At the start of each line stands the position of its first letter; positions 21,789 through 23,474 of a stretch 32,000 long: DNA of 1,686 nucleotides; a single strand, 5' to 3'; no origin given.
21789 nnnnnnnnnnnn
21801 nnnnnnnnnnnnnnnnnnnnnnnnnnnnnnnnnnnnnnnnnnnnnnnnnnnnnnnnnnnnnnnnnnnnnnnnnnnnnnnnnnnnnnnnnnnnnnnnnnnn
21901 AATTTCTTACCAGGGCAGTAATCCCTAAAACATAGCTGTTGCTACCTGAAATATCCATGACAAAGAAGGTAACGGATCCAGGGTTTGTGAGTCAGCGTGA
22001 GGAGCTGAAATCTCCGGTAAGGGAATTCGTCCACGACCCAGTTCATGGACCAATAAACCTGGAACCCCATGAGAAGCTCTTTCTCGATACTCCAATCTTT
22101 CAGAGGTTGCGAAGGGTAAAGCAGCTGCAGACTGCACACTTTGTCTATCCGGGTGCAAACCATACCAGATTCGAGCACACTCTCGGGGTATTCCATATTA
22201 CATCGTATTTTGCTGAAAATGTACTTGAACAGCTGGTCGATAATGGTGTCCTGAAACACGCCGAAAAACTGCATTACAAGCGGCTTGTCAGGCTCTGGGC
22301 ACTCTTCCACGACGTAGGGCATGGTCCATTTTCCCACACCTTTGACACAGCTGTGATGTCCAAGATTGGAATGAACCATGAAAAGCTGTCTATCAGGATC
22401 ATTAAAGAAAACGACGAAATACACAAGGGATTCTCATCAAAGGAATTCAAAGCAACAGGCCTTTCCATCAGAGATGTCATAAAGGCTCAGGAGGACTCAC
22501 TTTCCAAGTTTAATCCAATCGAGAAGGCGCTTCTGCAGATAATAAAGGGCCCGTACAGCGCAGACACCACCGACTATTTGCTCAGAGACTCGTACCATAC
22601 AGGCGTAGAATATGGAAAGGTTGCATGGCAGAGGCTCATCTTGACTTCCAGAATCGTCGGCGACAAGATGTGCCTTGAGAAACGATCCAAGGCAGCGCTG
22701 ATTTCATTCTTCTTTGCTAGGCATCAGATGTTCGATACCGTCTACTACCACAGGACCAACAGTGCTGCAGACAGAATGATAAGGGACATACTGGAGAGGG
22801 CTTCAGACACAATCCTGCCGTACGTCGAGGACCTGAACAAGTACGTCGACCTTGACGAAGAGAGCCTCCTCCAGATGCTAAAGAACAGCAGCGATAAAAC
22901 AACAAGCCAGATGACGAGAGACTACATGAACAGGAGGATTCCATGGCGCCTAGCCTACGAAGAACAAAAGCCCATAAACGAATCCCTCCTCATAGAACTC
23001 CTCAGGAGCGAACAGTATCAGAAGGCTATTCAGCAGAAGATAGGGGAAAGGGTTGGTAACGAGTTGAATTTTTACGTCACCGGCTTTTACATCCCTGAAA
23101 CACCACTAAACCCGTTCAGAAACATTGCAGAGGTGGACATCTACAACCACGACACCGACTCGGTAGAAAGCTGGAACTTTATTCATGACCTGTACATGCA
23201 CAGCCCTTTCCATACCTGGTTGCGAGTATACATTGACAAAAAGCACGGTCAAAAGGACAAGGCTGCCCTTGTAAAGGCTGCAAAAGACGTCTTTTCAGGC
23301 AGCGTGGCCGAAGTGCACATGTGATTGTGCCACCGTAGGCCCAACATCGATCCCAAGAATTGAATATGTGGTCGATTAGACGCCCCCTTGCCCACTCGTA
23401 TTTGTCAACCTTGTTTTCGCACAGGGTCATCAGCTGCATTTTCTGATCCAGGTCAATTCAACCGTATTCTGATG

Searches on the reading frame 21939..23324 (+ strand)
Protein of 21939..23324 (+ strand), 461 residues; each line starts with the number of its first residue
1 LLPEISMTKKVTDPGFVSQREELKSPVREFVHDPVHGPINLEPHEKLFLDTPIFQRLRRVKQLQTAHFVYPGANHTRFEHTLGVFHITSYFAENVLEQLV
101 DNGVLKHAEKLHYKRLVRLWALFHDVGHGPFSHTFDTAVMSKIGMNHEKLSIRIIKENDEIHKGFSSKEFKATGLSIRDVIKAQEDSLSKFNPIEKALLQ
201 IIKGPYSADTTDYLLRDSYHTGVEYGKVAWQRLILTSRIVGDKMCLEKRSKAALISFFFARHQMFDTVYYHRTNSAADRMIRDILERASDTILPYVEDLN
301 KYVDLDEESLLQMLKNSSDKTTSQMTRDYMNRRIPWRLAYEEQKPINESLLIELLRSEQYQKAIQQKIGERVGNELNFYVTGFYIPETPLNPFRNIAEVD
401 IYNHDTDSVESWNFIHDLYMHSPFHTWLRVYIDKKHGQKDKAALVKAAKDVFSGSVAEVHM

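Call 3: search_protein_families(library=pfam, proteins=[window:21939-23324:+], max_evalue=0.01)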
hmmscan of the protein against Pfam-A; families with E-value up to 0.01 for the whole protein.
window:21939-23324:+ (461 aa): 2 families
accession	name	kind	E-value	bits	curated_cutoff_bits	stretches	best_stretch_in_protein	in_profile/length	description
PF19276.4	HD_assoc_2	-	3.6e-11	43.4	23.1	1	231-373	4-139/222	HD associated region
PF01966.28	HD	-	8.7e-09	36.1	22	1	77-162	1-73/116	HD domain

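Call 4: search_protein_families(library=padloc, proteins=[window:21939-23324:+], max_evalue=0.01)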
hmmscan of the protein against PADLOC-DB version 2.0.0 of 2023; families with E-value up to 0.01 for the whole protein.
window:21939-23324:+ (461 aa): 1 family
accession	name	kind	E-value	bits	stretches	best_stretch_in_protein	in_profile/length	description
PDLC02374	dGTPase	-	1.3e-06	26.1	1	53-141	53-124/395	-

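Call 10: search_protein_families(library=ncbifam, proteins=[window:21939-23324:+], max_evalue=0.001)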
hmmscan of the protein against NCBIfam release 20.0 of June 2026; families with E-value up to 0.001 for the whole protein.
window:21939-23324:+ (461 aa): 7 families
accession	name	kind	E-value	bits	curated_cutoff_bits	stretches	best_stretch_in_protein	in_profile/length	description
TIGR01353.1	dGTP_triPase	subfamily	3.5e-08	33.4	152.35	1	71-139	33-97/389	dGTP triphosphohydrolase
NF002329.0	PRK01286.1-4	equivalog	2.5e-05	23.7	494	0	114-165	97-150/342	deoxyguanosinetriphosphate triphosphohydrolase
NF003429.0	PRK04926.1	equivalog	2.5e-05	23.3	405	1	71-143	60-136/500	dGTPase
NF002205.0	PRK01096.1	equivalog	4.6e-05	22.7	439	1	74-141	59-127/444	deoxyguanosinetriphosphate triphosphohydrolase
NF003701.1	PRK05318.1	subfamily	0.00027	20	383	1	73-139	50-113/426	anti-phage deoxyguanosine triphosphatase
NF002327.0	PRK01286.1-2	equivalog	0.00032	19.9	393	1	58-164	56-150/345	deoxyguanosinetriphosphate triphosphohydrolase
NF041026.1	antiphage_dGTPase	exception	0.00046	19.4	400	1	74-139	50-111/425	anti-phage deoxyguanosine triphosphatase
